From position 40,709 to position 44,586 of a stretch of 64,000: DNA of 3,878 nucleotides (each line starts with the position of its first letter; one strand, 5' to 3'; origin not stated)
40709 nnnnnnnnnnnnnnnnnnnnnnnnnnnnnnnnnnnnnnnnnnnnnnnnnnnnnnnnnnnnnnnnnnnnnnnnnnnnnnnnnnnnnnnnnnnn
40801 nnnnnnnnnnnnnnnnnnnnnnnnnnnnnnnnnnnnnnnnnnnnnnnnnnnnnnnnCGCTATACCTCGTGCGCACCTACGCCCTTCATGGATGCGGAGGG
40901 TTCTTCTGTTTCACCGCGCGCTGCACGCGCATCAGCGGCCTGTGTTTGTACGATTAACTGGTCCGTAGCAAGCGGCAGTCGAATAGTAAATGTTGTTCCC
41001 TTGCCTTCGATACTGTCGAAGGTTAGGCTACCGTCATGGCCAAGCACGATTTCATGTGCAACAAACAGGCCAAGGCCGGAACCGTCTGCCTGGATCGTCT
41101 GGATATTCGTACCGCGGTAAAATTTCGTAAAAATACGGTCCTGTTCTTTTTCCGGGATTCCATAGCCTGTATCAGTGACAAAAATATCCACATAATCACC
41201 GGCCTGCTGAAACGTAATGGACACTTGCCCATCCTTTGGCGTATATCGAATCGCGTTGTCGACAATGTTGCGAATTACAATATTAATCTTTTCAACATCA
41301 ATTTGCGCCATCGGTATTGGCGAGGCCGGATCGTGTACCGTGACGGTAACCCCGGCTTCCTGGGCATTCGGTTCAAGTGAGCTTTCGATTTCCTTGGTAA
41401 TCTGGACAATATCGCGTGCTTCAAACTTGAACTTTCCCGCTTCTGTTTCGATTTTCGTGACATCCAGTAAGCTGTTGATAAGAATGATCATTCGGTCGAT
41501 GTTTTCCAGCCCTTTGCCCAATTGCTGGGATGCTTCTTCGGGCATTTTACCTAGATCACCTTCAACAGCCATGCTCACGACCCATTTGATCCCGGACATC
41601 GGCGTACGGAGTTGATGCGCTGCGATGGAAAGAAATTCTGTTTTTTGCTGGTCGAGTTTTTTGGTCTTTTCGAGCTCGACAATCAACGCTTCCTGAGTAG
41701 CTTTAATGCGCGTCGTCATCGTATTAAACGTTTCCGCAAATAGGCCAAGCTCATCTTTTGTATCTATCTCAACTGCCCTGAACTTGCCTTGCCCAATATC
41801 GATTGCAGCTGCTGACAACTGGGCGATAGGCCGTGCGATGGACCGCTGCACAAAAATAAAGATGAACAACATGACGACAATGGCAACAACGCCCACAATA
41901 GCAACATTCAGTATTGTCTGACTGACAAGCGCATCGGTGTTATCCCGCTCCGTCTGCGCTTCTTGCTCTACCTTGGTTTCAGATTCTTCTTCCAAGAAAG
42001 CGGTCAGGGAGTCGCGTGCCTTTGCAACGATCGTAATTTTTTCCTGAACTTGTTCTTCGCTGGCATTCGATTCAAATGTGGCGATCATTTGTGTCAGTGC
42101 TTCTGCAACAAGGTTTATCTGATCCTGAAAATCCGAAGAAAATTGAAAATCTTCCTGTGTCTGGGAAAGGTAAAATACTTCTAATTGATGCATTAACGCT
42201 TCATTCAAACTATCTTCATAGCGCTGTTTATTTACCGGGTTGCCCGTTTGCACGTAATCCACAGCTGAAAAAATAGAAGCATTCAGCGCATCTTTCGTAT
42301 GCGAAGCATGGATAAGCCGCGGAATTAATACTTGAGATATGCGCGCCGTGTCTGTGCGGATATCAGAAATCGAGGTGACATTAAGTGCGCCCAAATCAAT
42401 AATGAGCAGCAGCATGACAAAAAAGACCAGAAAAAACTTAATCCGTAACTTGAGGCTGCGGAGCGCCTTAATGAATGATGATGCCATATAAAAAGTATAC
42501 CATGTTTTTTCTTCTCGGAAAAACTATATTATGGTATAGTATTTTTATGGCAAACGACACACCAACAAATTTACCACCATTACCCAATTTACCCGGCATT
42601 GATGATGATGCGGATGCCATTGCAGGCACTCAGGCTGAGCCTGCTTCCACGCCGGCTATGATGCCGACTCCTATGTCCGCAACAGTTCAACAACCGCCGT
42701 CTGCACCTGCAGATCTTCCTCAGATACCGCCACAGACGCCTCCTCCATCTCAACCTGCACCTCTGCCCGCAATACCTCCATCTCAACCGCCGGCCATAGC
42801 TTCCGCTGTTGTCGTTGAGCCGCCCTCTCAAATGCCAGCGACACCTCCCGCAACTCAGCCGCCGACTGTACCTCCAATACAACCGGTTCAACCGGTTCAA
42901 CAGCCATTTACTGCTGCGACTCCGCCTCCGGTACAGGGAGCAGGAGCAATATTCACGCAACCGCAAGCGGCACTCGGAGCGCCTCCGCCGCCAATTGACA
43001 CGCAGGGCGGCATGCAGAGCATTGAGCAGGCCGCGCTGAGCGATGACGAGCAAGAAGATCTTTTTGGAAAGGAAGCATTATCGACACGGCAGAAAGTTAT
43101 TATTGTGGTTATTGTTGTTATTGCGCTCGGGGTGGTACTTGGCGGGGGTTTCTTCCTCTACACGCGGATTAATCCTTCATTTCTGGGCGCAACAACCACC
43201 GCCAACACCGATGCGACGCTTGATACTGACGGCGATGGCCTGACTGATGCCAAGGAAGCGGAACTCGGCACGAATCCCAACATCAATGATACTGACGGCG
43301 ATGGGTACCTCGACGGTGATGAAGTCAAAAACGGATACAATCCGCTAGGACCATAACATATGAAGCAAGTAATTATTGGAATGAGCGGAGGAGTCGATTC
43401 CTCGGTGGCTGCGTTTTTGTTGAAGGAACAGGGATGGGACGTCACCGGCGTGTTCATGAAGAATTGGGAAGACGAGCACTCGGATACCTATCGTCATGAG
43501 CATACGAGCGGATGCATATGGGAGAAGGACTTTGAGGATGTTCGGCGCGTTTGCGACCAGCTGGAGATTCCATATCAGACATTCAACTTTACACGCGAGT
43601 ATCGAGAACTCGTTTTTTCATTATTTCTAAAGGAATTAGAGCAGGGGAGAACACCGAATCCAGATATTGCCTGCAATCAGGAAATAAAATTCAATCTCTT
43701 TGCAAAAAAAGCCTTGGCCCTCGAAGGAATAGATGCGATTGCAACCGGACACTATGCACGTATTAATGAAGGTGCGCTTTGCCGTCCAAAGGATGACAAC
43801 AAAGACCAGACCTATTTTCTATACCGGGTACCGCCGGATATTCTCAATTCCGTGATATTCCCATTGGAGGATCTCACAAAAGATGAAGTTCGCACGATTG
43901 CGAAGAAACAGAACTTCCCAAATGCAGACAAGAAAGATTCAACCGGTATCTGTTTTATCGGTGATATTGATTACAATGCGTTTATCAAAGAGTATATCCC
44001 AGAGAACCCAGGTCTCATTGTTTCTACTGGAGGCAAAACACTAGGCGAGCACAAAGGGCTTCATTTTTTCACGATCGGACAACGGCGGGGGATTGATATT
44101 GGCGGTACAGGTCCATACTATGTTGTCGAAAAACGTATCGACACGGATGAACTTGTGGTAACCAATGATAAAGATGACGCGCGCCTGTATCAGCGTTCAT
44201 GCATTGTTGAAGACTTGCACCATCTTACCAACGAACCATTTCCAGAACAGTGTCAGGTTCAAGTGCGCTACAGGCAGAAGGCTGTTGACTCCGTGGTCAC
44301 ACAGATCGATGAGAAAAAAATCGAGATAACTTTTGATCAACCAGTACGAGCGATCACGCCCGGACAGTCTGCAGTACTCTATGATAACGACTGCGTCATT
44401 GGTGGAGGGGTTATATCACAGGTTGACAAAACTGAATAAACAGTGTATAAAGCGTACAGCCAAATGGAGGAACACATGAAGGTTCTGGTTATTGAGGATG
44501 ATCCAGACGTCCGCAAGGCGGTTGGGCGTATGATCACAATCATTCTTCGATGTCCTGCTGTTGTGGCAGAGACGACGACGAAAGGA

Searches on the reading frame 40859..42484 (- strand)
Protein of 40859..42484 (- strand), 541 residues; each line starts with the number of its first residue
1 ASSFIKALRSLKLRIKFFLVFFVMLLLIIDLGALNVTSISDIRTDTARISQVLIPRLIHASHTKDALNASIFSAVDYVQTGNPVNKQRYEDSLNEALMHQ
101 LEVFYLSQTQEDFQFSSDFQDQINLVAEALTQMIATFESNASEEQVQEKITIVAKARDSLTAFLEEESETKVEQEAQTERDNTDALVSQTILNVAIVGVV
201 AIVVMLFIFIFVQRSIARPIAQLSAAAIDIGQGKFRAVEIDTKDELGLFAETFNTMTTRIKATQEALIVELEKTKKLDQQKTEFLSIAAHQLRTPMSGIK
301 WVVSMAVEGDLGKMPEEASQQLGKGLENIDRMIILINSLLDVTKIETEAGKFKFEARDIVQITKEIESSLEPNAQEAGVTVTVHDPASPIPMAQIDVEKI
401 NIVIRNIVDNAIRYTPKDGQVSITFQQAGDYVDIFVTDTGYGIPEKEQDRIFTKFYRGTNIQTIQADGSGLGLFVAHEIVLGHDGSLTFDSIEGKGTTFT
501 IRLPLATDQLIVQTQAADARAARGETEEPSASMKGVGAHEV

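Call 56: search_protein_families(library=pfam, proteins=[window:40859-42484:-], max_evalue=0.00001)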
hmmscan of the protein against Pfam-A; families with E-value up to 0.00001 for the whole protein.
window:40859-42484:- (541 aa): 3 families
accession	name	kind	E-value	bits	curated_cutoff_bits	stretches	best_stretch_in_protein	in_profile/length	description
PF02518.31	HATPase_c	-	3.7e-28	98.6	26.4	1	396-506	2-110/111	Histidine kinase-, DNA gyrase B-, and HSP90-like ATPase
PF00512.31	HisKA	-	4.8e-12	46.2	26.9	1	280-347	1-65/66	His Kinase A (phospho-acceptor) domain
PF00672.30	HAMP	-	1.1e-09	38.9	25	1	212-261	2-52/53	HAMP domain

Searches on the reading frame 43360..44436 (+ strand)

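Call 56: search_protein_families(library=pfam, proteins=[window:43360-44436:+], max_evalue=0.00001)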
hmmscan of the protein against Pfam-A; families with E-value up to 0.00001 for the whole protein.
window:43360-44436:+ (359 aa): 4 families
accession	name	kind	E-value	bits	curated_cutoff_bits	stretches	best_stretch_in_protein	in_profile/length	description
PF03054.22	tRNA_Me_trans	-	3e-77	259.3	20.6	1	2-201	1-201/202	tRNA methyl transferase HUP domain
PF20258.4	tRNA_Me_trans_C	-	3.1e-22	79.1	20.6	1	279-352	2-77/77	Aminomethyltransferase beta-barrel domain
PF20259.3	tRNA_Me_trans_M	-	3.4e-20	71.8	27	1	207-268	2-65/66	tRNA methyl transferase PRC-barrel domain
PF02540.23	NAD_synthase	-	2.6e-07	30.5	21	0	2-82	19-86/242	NAD synthase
